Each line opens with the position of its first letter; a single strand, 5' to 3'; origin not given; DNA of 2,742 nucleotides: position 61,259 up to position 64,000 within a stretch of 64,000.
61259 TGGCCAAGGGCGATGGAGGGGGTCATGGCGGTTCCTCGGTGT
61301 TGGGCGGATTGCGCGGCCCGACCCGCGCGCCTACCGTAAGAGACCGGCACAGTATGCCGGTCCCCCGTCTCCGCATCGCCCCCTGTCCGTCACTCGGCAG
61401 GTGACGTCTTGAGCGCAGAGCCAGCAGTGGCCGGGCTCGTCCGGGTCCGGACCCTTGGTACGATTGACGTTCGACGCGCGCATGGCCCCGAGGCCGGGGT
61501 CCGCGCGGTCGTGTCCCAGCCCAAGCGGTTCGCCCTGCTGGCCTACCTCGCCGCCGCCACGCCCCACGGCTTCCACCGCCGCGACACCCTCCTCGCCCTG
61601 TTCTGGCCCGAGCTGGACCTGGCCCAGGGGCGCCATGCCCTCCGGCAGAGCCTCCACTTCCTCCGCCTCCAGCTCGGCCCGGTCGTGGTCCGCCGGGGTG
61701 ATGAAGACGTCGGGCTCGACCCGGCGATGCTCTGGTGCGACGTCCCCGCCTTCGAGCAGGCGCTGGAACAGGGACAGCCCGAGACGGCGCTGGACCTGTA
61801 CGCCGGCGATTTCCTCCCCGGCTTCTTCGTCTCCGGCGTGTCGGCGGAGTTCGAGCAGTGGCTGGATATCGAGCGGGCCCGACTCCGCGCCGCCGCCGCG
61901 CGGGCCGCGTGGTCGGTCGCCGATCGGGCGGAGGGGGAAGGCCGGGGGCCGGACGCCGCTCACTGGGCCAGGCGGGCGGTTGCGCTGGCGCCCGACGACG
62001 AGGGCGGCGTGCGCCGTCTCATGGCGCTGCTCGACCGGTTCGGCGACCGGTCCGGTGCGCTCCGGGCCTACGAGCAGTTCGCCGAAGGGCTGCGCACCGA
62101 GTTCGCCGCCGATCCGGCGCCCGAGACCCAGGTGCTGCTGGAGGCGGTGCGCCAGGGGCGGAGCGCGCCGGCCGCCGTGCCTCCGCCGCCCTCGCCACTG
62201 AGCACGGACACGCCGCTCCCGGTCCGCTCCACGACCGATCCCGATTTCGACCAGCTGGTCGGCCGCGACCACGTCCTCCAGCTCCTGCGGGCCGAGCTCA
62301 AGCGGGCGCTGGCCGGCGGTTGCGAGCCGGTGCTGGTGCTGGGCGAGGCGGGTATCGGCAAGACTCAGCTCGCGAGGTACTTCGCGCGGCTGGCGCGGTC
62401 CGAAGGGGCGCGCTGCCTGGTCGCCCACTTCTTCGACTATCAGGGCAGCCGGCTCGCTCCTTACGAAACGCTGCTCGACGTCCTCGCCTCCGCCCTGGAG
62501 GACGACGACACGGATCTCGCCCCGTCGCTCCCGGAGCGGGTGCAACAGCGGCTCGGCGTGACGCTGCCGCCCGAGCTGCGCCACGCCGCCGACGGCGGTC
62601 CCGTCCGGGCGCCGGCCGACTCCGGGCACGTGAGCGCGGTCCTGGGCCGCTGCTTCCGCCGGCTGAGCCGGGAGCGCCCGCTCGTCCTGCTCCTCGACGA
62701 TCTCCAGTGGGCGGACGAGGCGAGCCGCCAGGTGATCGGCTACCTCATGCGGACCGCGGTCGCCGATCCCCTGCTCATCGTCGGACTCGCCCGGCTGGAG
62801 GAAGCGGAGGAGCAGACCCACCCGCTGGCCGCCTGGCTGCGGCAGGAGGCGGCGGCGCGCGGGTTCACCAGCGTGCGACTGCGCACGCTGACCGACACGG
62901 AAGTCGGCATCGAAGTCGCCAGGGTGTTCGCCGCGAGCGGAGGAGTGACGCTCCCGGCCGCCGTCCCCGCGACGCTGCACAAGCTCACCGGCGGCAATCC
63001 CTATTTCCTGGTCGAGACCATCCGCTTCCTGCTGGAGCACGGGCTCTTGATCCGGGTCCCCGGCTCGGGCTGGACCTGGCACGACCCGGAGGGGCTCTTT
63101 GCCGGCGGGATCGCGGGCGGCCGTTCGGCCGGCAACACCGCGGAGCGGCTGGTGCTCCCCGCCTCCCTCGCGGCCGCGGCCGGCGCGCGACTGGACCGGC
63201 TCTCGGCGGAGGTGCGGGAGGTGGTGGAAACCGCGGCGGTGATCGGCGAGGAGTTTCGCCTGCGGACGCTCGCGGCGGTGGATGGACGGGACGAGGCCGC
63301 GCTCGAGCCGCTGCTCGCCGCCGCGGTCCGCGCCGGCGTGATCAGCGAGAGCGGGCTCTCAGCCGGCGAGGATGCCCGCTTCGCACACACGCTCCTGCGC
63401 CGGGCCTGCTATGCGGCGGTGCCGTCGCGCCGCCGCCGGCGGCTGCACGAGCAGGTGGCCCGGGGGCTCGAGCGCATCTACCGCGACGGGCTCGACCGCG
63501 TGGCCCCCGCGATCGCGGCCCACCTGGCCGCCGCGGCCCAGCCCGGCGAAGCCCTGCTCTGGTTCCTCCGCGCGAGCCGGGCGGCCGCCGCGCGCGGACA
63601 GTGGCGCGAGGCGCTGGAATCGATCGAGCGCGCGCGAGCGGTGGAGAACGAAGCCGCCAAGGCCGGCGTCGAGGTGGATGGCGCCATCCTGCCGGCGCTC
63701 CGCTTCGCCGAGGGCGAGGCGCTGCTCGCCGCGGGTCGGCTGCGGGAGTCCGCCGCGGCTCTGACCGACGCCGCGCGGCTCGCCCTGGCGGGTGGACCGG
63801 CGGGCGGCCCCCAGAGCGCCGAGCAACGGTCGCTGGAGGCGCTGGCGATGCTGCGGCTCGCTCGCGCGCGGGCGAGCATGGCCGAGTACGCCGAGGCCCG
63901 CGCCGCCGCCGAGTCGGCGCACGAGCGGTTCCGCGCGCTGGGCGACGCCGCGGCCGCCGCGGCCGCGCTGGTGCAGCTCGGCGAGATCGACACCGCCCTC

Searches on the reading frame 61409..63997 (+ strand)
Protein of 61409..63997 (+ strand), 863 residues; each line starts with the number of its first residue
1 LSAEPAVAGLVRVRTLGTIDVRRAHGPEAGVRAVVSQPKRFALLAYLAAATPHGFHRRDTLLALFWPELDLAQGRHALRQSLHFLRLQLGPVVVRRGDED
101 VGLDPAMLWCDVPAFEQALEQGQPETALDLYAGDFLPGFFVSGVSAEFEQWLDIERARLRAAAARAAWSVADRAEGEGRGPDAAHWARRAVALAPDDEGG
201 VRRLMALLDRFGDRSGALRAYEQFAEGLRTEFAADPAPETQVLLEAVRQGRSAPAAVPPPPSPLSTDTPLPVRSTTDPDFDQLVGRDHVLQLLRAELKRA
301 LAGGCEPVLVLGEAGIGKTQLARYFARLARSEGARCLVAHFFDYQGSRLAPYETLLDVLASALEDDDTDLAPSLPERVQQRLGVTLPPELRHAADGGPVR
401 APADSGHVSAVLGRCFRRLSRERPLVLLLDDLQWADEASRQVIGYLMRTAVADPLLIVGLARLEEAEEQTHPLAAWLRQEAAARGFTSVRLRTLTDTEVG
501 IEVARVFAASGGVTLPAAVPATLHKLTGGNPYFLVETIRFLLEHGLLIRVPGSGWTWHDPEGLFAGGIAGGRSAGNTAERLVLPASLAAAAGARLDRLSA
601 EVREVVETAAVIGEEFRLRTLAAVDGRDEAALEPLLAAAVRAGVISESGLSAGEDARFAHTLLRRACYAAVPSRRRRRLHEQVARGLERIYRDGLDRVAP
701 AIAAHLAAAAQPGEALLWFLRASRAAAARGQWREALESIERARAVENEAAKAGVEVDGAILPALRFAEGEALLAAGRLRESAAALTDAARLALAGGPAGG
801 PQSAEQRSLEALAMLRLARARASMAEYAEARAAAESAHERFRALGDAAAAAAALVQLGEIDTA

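Call 70: search_protein_families(library=pfam, proteins=[window:61409-63997:+], max_evalue=0.01)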
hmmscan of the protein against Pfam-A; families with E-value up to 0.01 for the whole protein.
window:61409-63997:+ (863 aa): 7 families
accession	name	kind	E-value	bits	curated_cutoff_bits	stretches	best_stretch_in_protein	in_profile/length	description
PF13191.12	AAA_16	-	1.1e-29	104.6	32.6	1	282-458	1-167/167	AAA ATPase domain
PF03704.23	BTAD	-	2.2e-12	48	22.1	1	125-248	30-146/146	Bacterial transcriptional activator domain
PF05729.18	NACHT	-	2.5e-05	24.6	26.7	1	307-365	2-64/167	NACHT domain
PF13401.12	AAA_22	-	0.00016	22.4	27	1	305-441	5-99/130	AAA domain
PF24883.2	NPHP3_N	-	0.00054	20.6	24.8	1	309-383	26-99/164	Nephrocystin 3, N-terminal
PF14532.12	Sigma54_activ_2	-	0.0076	16.9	25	0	284-328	1-44/138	Sigma-54 interaction domain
PF01637.24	ATPase_2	-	0.0096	16.2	33.2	0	303-436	18-123/225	ATPase domain predominantly from Archaea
